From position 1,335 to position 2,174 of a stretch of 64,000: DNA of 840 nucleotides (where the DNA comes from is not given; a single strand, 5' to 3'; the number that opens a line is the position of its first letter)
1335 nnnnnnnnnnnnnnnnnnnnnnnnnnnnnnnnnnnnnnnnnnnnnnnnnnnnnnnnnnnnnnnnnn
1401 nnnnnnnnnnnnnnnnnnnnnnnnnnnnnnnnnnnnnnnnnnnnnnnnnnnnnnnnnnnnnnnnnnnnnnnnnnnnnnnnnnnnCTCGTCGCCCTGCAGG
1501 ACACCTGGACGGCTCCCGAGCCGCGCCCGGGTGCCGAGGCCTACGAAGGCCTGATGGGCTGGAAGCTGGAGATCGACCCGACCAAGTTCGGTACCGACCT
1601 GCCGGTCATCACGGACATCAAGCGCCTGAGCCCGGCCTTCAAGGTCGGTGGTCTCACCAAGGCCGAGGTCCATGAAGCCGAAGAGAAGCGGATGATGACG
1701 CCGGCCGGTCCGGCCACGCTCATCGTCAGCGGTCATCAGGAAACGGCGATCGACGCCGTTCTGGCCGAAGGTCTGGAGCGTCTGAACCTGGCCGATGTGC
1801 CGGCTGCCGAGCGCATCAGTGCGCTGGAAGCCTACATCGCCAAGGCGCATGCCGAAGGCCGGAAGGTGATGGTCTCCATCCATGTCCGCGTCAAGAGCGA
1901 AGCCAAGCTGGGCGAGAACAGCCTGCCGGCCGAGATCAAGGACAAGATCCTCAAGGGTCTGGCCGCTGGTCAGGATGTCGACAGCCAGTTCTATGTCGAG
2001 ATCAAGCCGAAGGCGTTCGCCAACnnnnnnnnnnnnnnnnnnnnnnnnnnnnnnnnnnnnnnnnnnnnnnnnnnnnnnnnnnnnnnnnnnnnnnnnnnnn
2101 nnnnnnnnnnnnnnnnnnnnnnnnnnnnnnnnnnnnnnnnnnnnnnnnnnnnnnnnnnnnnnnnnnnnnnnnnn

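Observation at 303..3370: Tandem duplicated HtrA-like protease genes with duplicated 3' flank and extreme GC3 bias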

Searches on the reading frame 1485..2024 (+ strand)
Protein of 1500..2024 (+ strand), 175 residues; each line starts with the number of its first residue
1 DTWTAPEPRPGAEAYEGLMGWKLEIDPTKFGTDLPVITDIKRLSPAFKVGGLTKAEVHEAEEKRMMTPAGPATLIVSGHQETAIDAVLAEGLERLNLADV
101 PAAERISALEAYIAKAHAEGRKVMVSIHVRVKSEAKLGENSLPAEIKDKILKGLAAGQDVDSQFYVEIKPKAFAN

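Call 43: search_protein_representatives(protein=window:1500-2024:+)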
Query: 175 residues. Proteins with E-value up to 0.001 (for the whole library): 8; up to 1e-10: 3; up to 1e-30: 1. The best 8 are listed.
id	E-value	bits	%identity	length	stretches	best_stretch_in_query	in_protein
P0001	6.2e-107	371.4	100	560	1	1-175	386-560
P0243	5.0e-28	114.7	46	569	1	1-173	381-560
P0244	2.4e-11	60.5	35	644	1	1-157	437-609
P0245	2.9e-10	56.9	43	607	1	1-127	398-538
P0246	9.3e-10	55.3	33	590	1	11-160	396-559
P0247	1.0e-07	48.7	37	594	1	5-136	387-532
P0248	3.6e-07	46.9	32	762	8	127-167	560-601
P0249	3.6e-07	46.9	34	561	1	3-143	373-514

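Call 46: find_encoding_contigs(protein=P0243, flank=10000, max_places=3)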
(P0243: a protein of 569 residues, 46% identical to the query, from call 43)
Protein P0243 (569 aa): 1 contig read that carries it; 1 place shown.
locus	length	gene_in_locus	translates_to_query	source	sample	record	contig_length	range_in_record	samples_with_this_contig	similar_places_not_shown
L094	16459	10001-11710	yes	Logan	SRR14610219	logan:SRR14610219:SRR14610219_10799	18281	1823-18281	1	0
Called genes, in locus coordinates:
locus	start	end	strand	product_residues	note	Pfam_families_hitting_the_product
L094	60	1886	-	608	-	PF08439:Peptidase_M3_N, PF01432:Peptidase_M3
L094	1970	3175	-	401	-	PF01743:PolyA_pol, PF12627:PolyA_pol_RNAbd (weak), PF13735:tRNA_NucTran2_2 (weak)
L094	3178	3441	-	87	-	-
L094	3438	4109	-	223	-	PF01478:Peptidase_A24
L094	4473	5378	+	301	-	PF01430:HSP33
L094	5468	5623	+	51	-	-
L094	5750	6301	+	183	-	-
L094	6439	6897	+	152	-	-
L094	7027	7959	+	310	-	-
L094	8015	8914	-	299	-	PF00459:Inositol_P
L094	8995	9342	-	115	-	PF03819:MazG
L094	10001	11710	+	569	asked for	PF00089:Trypsin, PF13365:Trypsin_2, PF13180:PDZ_2 (faint), PF17820:PDZ_6 (weak)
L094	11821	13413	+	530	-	PF00089:Trypsin, PF13365:Trypsin_2, PF00595:PDZ (weak), PF13180:PDZ_2 (weak), PF17820:PDZ_6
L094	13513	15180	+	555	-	PF00089:Trypsin, PF13365:Trypsin_2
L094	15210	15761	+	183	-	-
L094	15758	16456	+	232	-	PF02224:Cytidylate_kin, PF13189:Cytidylate_kin2, PF13238:AAA_18, PF00406:ADK (weak), PF13207:AAA_17 (weak)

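Call 68: search_protein_families(library=pfam, proteins=[window:1500-2024:+, L094:11150-11707:+], max_evalue=10)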
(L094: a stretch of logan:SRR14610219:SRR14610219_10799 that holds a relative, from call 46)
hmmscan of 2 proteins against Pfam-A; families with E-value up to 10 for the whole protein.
window:1500-2024:+ (175 aa): 0 families

L094:11150-11707:+ (186 aa): 0 families

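Call 69: predict_structure(alignment_id=A6)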
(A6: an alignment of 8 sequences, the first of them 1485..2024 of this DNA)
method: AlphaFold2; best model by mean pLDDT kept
length: 180 residues; sequences in the alignment: 8
mean_pLDDT: 75.2   pTM: 0.63
mean pLDDT of the five models: 75.2, 74.0, 72.7, 72.6, 65.3
residues with pLDDT >= 90: 25; 70-90: 101; 50-70: 37; < 50: 17
segments of 3 or more residues with pLDDT < 50: 1-7, 12-18, 178-180
pLDDT, mean of each block of 10 residues (from residue 1): 44 50 80 85 83 77 76 72 84 91 91 90 86 81 66 62 74 64
secondary structure, 60 per line:
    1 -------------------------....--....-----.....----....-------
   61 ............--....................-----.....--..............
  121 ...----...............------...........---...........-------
elements in order: E26-29 H32-35 E41-45 H50-53 E61-72 E75-94 H107-123 E128-142 H149-159 E163-173
